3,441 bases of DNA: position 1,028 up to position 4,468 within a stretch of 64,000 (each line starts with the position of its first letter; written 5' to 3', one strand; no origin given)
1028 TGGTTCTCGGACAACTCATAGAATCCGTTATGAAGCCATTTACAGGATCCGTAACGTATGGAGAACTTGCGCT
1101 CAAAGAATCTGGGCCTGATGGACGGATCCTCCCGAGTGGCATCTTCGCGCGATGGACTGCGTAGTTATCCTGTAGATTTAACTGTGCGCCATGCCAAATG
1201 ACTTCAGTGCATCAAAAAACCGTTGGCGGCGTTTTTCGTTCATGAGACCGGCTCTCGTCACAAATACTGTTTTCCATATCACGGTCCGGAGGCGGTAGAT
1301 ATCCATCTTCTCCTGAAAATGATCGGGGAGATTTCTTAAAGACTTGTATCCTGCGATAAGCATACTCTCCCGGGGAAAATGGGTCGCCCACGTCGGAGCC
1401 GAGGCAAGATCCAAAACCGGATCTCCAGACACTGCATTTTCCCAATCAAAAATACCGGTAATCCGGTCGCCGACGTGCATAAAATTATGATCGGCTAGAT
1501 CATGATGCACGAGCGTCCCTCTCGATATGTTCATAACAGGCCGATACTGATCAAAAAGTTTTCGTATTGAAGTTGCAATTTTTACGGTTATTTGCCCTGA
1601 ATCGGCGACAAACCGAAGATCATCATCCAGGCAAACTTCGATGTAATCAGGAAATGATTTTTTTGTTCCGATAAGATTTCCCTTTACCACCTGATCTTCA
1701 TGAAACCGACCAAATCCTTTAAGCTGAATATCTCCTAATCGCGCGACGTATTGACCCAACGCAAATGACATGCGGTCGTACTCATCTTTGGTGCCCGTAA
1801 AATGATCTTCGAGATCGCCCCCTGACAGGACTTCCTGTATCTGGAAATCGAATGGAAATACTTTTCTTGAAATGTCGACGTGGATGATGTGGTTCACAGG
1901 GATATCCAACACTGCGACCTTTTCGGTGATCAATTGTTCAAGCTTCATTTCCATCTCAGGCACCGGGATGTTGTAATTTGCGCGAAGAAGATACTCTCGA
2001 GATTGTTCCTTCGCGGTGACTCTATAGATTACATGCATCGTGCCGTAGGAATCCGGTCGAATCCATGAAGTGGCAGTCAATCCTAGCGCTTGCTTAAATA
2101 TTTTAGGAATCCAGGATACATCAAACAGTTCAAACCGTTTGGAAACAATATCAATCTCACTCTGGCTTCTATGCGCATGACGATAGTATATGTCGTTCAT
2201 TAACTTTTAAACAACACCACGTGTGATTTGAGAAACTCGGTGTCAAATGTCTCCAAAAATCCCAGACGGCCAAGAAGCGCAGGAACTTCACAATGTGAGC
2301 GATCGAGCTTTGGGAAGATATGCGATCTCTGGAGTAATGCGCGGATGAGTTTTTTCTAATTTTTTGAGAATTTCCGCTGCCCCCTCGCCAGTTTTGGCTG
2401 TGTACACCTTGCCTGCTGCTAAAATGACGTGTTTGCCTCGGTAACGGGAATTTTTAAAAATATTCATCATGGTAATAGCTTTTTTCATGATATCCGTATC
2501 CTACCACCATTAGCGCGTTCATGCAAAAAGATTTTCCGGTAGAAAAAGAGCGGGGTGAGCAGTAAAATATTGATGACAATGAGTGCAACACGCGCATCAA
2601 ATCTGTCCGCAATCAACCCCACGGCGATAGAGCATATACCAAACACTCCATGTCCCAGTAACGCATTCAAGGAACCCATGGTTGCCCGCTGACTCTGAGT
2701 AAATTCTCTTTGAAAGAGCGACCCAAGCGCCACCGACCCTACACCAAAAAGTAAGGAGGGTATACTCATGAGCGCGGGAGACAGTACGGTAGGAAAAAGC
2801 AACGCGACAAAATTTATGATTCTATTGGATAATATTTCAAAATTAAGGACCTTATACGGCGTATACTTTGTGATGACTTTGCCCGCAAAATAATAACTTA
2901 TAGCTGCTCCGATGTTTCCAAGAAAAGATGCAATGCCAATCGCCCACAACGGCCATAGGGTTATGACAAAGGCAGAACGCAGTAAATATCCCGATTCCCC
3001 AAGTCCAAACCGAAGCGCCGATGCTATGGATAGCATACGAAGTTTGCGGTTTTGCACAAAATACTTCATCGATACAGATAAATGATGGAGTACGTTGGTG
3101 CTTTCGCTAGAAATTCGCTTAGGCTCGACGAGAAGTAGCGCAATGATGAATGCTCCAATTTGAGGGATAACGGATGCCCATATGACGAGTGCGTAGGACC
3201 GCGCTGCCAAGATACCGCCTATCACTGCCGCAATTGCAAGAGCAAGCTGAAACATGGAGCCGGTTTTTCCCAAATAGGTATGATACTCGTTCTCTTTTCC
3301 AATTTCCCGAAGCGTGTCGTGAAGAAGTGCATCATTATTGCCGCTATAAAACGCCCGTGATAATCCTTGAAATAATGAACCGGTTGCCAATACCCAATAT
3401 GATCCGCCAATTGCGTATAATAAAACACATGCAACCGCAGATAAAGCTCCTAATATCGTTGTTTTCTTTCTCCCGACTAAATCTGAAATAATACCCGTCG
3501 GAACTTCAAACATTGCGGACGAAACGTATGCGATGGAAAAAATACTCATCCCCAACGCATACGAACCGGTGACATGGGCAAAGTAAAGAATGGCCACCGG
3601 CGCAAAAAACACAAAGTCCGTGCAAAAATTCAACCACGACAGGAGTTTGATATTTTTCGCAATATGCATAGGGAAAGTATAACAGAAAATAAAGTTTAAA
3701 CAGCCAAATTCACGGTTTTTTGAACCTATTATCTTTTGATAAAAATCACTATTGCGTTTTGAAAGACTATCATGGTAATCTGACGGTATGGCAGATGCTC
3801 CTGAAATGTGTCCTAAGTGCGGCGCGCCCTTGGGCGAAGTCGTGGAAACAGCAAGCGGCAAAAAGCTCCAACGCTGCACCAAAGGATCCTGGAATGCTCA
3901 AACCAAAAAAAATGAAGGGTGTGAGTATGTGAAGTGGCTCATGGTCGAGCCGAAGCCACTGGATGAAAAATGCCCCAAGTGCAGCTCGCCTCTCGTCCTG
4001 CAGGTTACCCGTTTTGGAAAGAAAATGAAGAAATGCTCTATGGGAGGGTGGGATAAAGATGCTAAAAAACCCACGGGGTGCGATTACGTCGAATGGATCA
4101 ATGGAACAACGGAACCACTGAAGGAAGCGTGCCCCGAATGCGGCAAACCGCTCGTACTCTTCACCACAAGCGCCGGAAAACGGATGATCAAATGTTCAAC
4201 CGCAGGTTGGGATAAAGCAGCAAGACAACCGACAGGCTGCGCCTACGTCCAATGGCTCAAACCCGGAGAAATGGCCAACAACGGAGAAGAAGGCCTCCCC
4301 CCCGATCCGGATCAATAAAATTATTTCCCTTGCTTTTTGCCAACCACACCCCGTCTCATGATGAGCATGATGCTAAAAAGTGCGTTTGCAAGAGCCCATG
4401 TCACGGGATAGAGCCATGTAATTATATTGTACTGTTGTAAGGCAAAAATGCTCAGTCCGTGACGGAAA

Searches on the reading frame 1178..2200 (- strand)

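Call 49: search_protein_families(library=pfam, proteins=[window:1178-2200:-], max_evalue=0.0001)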
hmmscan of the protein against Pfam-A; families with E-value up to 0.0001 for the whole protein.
window:1178-2200:- (340 aa): 1 family
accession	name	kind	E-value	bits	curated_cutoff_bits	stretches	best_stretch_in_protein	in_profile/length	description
PF01636.29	APH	-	6e-15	56.1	23.2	1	59-273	14-215/239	Phosphotransferase enzyme family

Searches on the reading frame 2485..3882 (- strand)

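Call 49: search_protein_families(library=pfam, proteins=[window:2485-3882:-], max_evalue=0.0001)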
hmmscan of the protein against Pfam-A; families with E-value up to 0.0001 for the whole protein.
window:2485-3882:- (465 aa): 1 family
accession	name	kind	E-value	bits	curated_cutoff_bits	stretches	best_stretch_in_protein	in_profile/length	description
PF07690.21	MFS_1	-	2.6e-16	59.9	33.4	1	84-407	7-336/347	Major Facilitator Superfamily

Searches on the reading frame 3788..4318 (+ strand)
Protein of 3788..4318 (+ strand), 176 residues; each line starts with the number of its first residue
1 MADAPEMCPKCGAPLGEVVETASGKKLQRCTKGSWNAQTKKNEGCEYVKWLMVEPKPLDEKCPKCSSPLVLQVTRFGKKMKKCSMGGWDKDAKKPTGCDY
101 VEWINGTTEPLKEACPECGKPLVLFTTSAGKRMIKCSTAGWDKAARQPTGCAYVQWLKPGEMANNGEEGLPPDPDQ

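Call 49: search_protein_families(library=pfam, proteins=[window:3788-4318:+], max_evalue=0.0001)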
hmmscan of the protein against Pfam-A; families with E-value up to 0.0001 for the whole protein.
window:3788-4318:+ (176 aa): 4 families
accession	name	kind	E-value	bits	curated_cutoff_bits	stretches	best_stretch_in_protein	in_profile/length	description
PF01396.24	Zn_ribbon_Top1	-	1.1e-08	35.2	32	0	59-78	1-20/39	Topoisomerase DNA binding C4 zinc finger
PF09723.15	Zn_ribbon_8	-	1.6e-05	25.3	34.4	0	104-121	19-36/41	Zinc ribbon domain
PF06677.18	Auto_anti-p27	-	3.1e-05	24.4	24.1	0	58-71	14-27/40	Sjogren's syndrome/scleroderma autoantigen 1 (Autoantigen p27)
PF23549.1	Zn_ribbon_GRF_2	-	7.7e-05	22.8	27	0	114-132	3-21/45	GRF-like zinc ribbon domain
